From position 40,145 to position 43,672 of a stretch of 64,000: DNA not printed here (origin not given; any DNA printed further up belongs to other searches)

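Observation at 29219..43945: Three tandem Rhs paralogues with Sec signal + BNR/Asp-box propeller N-termini instead of PAAR/T6SS or other trafficking domains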

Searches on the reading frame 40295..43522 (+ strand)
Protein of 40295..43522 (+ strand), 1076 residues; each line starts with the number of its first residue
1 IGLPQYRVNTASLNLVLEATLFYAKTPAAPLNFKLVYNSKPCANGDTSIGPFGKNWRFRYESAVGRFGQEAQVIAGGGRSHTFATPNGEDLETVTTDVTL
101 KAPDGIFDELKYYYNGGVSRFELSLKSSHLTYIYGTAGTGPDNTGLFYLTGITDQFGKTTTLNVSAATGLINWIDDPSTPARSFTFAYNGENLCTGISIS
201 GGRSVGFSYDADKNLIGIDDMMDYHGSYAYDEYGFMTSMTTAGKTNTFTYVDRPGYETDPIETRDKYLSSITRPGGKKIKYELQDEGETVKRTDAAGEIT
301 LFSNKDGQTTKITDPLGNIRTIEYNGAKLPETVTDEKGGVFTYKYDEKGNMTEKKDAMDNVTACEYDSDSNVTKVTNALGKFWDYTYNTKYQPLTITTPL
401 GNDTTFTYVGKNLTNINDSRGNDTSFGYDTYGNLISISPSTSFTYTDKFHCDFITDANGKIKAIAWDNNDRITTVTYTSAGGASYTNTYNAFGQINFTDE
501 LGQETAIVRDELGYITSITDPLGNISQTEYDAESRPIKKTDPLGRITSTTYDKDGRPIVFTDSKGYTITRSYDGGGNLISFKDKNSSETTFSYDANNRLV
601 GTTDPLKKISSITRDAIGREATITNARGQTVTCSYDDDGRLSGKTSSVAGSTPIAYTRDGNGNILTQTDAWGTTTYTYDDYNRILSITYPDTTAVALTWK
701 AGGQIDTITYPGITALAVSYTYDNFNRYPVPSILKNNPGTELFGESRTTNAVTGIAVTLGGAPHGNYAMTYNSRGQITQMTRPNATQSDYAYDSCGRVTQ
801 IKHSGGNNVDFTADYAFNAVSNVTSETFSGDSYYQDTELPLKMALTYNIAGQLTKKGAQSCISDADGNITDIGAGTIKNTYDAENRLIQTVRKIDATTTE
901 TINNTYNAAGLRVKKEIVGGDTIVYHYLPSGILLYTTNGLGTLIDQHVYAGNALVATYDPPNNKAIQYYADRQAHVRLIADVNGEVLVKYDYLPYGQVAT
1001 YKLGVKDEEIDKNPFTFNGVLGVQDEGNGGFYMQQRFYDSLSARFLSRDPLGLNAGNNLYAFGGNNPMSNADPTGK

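Call 62: find_homologous_proteins(query=window:40295-43522:+, max_evalue=1e-30)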
Query window:40295-43522:+ (1076 aa): 631 proteins with E <= 1e-30 among 8000 candidates; the best 120 are listed.
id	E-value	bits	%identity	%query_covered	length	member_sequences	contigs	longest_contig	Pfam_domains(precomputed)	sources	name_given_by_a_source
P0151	0.0e+0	1629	70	100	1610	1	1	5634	PF05593.20,PF25023.2,PF20148.5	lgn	-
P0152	0.0e+0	1488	66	98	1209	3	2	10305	PF05593.20,PF25023.2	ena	-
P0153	0.0e+0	1389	61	100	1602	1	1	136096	PF05593.20,PF25023.2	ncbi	-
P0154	0.0e+0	1388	61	100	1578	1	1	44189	PF05593.20,PF25023.2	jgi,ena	jgi:RHS repeat-associated protein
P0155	0.0e+0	1378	60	100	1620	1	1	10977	PF05593.20,PF25023.2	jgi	jgi:RHS repeat-associated protein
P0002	0.0e+0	1367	59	100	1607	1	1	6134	PF05593.20,PF25023.2,PF20148.5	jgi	jgi:RHS repeat-associated protein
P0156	0.0e+0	1335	59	100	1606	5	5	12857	PF05593.20,PF25023.2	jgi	jgi:RHS repeat-associated protein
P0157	0.0e+0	1333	60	100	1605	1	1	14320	PF05593.20,PF25023.2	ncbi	ncbi:MAG: RHS repeat-associated core domain-containing protein [Victivallales bacterium]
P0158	0.0e+0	1308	59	100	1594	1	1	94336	PF05593.20,PF25023.2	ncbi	-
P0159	0.0e+0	1308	59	100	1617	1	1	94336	PF05593.20,PF25023.2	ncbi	-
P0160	0.0e+0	1297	58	100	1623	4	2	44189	PF05593.20,PF25023.2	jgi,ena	jgi:RHS repeat-associated protein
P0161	0.0e+0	1293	58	100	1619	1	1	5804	PF05593.20,PF25023.2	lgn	-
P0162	0.0e+0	1278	57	100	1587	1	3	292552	PF05593.20,PF25023.2,PF20148.5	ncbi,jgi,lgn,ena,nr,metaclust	ncbi:MAG TPA: hypothetical protein DET40_20825 [Lentisphaeria bacterium]|nr:MAG: hypothetical protei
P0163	0.0e+0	1227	56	100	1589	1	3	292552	PF05593.20,PF25023.2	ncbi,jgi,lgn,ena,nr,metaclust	ncbi:MAG TPA: hypothetical protein DET40_20830 [Lentisphaeria bacterium]|nr:MAG: hypothetical protei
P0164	0.0e+0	1183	55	100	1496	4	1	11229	PF05593.20,PF25023.2,PF20148.5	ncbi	-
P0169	5.8e-293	993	48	100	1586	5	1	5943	PF05593.20,PF25023.2,PF15902.13,PF20148.5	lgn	-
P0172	6.0e-289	980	48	100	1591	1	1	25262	PF05593.20,PF25023.2,PF15902.13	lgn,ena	-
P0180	7.4e-275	933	46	100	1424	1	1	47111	PF05593.20,PF25023.2,PF01436.28,PF25021.2,PF06739.18,PF20148.5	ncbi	-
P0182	2.9e-272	924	45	100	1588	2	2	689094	PF13306.13,PF05593.20,PF25023.2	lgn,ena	-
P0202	1.9e-226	773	40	100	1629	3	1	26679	PF15283.13,PF05593.20,PF25023.2,PF20148.5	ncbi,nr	ncbi:MAG: hypothetical protein OJI67_23785 [Prosthecobacter sp.]|nr:hypothetical protein [Prosthecob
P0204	6.4e-146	506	34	100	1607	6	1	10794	PF05593.20,PF25023.2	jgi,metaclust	metaclust:\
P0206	3.3e-138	481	34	100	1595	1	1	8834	PF05593.20,PF13287.13,PF13290.14,PF25023.2,PF20148.5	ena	-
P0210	2.4e-124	435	32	100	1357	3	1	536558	PF05593.20,PF25023.2,PF20148.5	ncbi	ncbi:MAG: RHS repeat-associated core domain-containing protein [Desulfobulbaceae bacterium]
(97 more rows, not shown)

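Call 68: find_encoding_contigs(protein=P0159, flank=10000, max_places=1)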
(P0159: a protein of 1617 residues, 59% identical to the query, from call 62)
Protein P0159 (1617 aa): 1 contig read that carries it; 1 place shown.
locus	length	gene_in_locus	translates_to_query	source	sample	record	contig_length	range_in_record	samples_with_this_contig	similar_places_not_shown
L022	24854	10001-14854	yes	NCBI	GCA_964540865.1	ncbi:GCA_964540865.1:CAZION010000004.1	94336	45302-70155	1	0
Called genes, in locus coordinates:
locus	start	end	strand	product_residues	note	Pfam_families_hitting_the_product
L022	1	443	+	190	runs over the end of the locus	PF04011:LemA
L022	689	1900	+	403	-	PF01435:Peptidase_M48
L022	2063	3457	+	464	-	PF00071:Ras (faint), PF01926:MMR_HSR1, PF02421:FeoB_N, PF04548:AIG1, PF00009:GTP_EFTU, PF01926:MMR_HSR1, PF02421:FeoB_N (weak), PF14714:KH_dom-like, +3 more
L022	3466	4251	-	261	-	-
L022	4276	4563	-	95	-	PF09723:Zn_ribbon_8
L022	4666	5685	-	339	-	PF04055:Radical_SAM, PF13353:Fer4_12 (weak)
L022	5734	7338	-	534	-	PF00342:PGI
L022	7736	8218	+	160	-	PF00583:Acetyltransf_1, PF13673:Acetyltransf_10, PF13508:Acetyltransf_7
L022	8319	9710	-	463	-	PF00919:UPF0004, PF04055:Radical_SAM, PF18693:TRAM_2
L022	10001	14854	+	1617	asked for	PF05593:RHS_repeat (weak), PF25023:TEN_YD-shell (weak), PF05593:RHS_repeat, PF25023:TEN_YD-shell (weak), PF05593:RHS_repeat, PF25023:TEN_YD-shell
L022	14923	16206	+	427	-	-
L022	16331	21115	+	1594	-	PF05593:RHS_repeat, PF25023:TEN_YD-shell, PF05593:RHS_repeat (weak), PF25023:TEN_YD-shell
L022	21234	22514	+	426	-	-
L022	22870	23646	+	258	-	PF02985:HEAT (faint), PF13646:HEAT_2 (weak)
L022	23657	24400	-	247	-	-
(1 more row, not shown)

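Call 69: find_encoding_contigs(protein=P0160, flank=10000, max_places=1)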
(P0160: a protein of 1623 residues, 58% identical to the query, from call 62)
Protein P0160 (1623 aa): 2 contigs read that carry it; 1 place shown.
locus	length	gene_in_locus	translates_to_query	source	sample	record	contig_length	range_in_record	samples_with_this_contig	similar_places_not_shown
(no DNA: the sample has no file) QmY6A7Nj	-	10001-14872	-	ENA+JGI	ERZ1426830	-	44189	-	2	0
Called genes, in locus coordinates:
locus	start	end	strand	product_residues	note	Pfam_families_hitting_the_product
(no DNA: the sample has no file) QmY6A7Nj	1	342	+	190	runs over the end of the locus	PF04011:LemA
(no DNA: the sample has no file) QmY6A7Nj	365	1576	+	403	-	PF01435:Peptidase_M48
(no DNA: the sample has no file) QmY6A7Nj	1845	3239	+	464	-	PF00071:Ras (faint), PF01926:MMR_HSR1, PF02421:FeoB_N, PF04548:AIG1, PF00009:GTP_EFTU, PF01926:MMR_HSR1, PF02421:FeoB_N (weak), PF14714:KH_dom-like, +3 more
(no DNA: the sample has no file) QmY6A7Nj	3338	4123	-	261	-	-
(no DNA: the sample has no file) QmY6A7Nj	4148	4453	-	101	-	-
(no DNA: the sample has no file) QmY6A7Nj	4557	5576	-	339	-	PF04055:Radical_SAM, PF13353:Fer4_12 (weak)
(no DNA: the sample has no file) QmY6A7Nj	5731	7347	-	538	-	PF00342:PGI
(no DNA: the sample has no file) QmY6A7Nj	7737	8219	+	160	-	PF00583:Acetyltransf_1, PF13673:Acetyltransf_10, PF13508:Acetyltransf_7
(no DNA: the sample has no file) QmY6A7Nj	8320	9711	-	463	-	PF00919:UPF0004, PF04055:Radical_SAM, PF18693:TRAM_2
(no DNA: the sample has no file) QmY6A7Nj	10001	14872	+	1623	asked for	PF05593:RHS_repeat (weak), PF25023:TEN_YD-shell (weak), PF05593:RHS_repeat, PF25023:TEN_YD-shell, PF05593:RHS_repeat (weak), PF25023:TEN_YD-shell (weak)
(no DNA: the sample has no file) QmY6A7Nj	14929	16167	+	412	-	PF05593:RHS_repeat (faint)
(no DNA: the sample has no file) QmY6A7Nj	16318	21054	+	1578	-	PF05593:RHS_repeat, PF25023:TEN_YD-shell, PF05593:RHS_repeat (weak)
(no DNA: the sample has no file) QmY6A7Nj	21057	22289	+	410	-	PF25023:TEN_YD-shell (weak), PF05593:RHS_repeat, PF13927:Ig_3 (weak)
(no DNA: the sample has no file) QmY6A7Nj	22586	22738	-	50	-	-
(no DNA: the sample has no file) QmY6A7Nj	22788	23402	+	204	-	PF02985:HEAT (faint), PF13646:HEAT_2 (faint)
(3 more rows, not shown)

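Call 70: find_encoding_contigs(protein=P0202, flank=10000, max_places=1)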
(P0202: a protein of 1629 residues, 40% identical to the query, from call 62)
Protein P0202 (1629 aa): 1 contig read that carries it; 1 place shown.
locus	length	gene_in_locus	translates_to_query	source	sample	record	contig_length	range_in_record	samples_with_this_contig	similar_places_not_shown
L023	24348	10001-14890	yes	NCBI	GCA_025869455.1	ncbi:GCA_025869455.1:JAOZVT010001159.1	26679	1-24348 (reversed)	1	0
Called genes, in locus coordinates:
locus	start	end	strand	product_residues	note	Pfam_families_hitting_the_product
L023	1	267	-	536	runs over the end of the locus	PF04773:FecR (weak), PF13385:Laminin_G_3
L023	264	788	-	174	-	PF04542:Sigma70_r2, PF08281:Sigma70_r4_2 (weak), PF04545:Sigma70_r4 (weak)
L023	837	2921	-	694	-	-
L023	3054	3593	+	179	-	PF04542:Sigma70_r2, PF08281:Sigma70_r4_2, PF04545:Sigma70_r4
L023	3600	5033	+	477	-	PF12034:YfbK_C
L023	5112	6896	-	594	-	-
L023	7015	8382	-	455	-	PF07719:TPR_2 (faint), PF13174:TPR_6 (faint), PF14559:TPR_19 (faint), PF00515:TPR_1 (faint), PF13428:TPR_14 (faint), PF13431:TPR_17 (faint), PF13181:TPR_8 (faint), PF13371:TPR_9 (faint)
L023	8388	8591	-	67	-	-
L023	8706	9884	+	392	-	PF01408:GFO_IDH_MocA, PF02894:GFO_IDH_MocA_C, PF22725:GFO_IDH_MocA_C3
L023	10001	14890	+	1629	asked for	PF20148:DUF6531 (faint), PF15283:DUF4595 (faint), PF05593:RHS_repeat, PF25023:TEN_YD-shell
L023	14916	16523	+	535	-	PF05593:RHS_repeat (weak)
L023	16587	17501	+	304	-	PF01261:AP_endonuc_2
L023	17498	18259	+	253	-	PF01925:TauE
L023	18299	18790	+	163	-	PF03652:RuvX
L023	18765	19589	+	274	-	PF01416:PseudoU_synth_1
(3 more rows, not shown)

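Call 74: search_protein_families(library=pfam, proteins=[P0180, P0182, P0204, P0206, P0169], max_evalue=0.001)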
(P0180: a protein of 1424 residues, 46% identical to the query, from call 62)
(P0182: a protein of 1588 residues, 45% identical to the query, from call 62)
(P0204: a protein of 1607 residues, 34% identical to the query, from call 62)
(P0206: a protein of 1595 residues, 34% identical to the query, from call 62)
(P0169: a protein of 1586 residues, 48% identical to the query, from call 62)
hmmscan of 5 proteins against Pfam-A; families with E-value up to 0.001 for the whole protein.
P0180 (1424 aa): 7 families
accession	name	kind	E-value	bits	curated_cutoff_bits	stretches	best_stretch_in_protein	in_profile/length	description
PF05593.20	RHS_repeat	-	1.1e-96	316.1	22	12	746-782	1-37/38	RHS Repeat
PF01436.27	NHL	-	4.6e-24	83.6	20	2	158-183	1-26/28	NHL repeat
PF25021.1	TEN_NHL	-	3.5e-15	56.3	27.1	1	99-144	135-180/357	Teneurin NHL domain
PF06739.17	SBBP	-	7.6e-12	45.4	20.5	0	107-122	14-29/38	Beta-propeller repeat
PF15283.12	DUF4595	-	1.9e-09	38.2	34.2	0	788-903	3-131/202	Domain of unknown function (DUF4595) with porin-like fold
PF20148.4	DUF6531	-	1.2e-06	29.1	24.1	1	223-295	3-70/74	Domain of unknown function (DUF6531)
PF08450.18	SGL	-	0.00046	20.3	26.3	0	1-31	189-219/246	SMP-30/Gluconolactonase/LRE-like region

P0182 (1588 aa): 3 families
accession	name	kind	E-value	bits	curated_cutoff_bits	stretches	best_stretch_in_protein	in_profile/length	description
PF05593.20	RHS_repeat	-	2e-91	299.4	22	13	894-931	1-38/38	RHS Repeat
PF13306.12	LRR_5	-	1.4e-47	161.2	27.7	2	72-184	2-111/127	BspA type Leucine rich repeat region (6 copies)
PF20148.4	DUF6531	-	3.9e-05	24.3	24.1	0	366-441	4-74/74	Domain of unknown function (DUF6531)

P0204 (1607 aa): 2 families
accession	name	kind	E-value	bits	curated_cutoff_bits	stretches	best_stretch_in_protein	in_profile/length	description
PF05593.20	RHS_repeat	-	1.8e-82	270.8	22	7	761-797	1-37/38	RHS Repeat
PF20148.4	DUF6531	-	5.6e-05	23.8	24.1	1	422-494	3-74/74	Domain of unknown function (DUF6531)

P0206 (1595 aa): 4 families
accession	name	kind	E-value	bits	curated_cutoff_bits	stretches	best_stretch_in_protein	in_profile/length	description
PF05593.20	RHS_repeat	-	1.2e-61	204.5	22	4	784-817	1-34/38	RHS Repeat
PF13290.12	CHB_HEX_C_1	-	4.3e-17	62.3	22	1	319-390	1-67/67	Chitobiase/beta-hexosaminidase C-terminal domain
PF13287.12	Fn3_assoc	-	1.4e-11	44.7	23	1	336-393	5-59/59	Fn3 associated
PF20148.4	DUF6531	-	1.3e-05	25.9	24.1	1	434-507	4-74/74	Domain of unknown function (DUF6531)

P0169 (1586 aa): 5 families
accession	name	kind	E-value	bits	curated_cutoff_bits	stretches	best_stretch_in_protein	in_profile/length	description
PF05593.20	RHS_repeat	-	2e-104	340.8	22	12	777-808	4-35/38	RHS Repeat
PF25023.1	TEN_YD-shell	-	6.7e-09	34.8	50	0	963-1072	42-147/909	Teneurin YD-shell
PF20148.4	DUF6531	-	2.1e-08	34.8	24.1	1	374-449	4-74/74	Domain of unknown function (DUF6531)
PF15902.12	Sortilin-Vps10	-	1.8e-05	24.2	33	0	164-249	3-86/446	Sortilin, neurotensin receptor 3,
PF24085.1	DUF7370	-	0.00011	23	27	0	1152-1183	67-102/124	Family of unknown function (DUF7370)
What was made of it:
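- On Asp-box beta-propeller fold in the broad sense (Ycf48, sortilin-Vps10, GH74, DUF6242): PF15902 is found in sister P0169 (call 74).
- Head swapping to NHL or LRR: call 74.
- Tried and rejected: Sialidase-like glycan binding: no model passes, and the heads are swappable (call 74).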

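Call 75: find_encoding_contigs(protein=P0182, flank=8000, max_places=1)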
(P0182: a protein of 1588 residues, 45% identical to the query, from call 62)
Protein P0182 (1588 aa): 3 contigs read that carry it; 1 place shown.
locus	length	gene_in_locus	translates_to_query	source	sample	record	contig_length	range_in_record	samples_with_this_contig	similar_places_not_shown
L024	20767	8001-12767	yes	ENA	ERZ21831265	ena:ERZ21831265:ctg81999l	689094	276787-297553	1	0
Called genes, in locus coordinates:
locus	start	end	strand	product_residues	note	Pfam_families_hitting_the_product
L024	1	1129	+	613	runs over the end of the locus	PF17899:Peptidase_M61_N, PF05299:Peptidase_M61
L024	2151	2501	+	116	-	-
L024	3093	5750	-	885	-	PF07719:TPR_2 (faint), PF13176:TPR_7 (faint), PF13428:TPR_14 (faint), PF14938:SNAP (faint), PF00515:TPR_1 (faint), PF13374:TPR_10 (faint), PF13424:TPR_12 (weak), PF13424:TPR_12, +1 more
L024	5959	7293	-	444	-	PF12770:CHAT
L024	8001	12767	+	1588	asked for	PF13306:LRR_5, PF05593:RHS_repeat (weak), PF25023:TEN_YD-shell (weak), PF05593:RHS_repeat, PF25023:TEN_YD-shell (weak), PF05593:RHS_repeat, PF25023:TEN_YD-shell, PF25023:TEN_YD-shell, +1 more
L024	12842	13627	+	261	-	PF05593:RHS_repeat (weak), PF13306:LRR_5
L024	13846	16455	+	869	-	PF00512:HisKA (faint), PF03924:CHASE, PF00989:PAS, PF08448:PAS_4, PF13426:PAS_9, PF02518:HATPase_c, PF00072:Response_reg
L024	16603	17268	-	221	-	PF13472:Lipase_GDSL_2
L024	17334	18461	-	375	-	PF06452:CBM9_1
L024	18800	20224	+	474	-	PF01120:Alpha_L_fucos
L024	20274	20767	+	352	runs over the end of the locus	PF02638:GHL10 (weak), PF14871:GHL6 (weak)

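Call 76: find_encoding_contigs(protein=P0180, flank=8000, max_places=1)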
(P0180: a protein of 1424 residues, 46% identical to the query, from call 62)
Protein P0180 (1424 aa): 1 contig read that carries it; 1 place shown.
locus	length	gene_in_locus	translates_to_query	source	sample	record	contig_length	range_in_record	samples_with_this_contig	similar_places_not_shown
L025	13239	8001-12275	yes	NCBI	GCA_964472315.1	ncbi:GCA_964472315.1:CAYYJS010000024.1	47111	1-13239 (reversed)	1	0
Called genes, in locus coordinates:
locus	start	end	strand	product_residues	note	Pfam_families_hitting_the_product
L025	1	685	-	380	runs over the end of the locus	PF00532:Peripla_BP_1, PF13377:Peripla_BP_3, PF12833:HTH_18, PF00165:HTH_AraC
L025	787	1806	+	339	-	PF01370:Epimerase, PF16363:GDP_Man_Dehyd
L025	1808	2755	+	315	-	PF01370:Epimerase, PF04321:RmlD_sub_bind (weak), PF16363:GDP_Man_Dehyd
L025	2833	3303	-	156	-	-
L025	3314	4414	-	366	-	PF00111:Fer2, PF00970:FAD_binding_6, PF00175:NAD_binding_1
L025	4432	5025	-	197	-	PF02508:Rnf-Nqr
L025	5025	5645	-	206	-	PF02508:Rnf-Nqr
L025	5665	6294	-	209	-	PF04205:FMN_bind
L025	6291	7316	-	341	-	PF03116:NQR2_RnfD_RnfE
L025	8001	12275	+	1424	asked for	PF01436:NHL, PF25023:TEN_YD-shell, PF05593:RHS_repeat, PF25023:TEN_YD-shell, PF05593:RHS_repeat, PF25023:TEN_YD-shell, PF05593:RHS_repeat, PF25023:TEN_YD-shell, +4 more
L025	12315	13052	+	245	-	PF05593:RHS_repeat (faint)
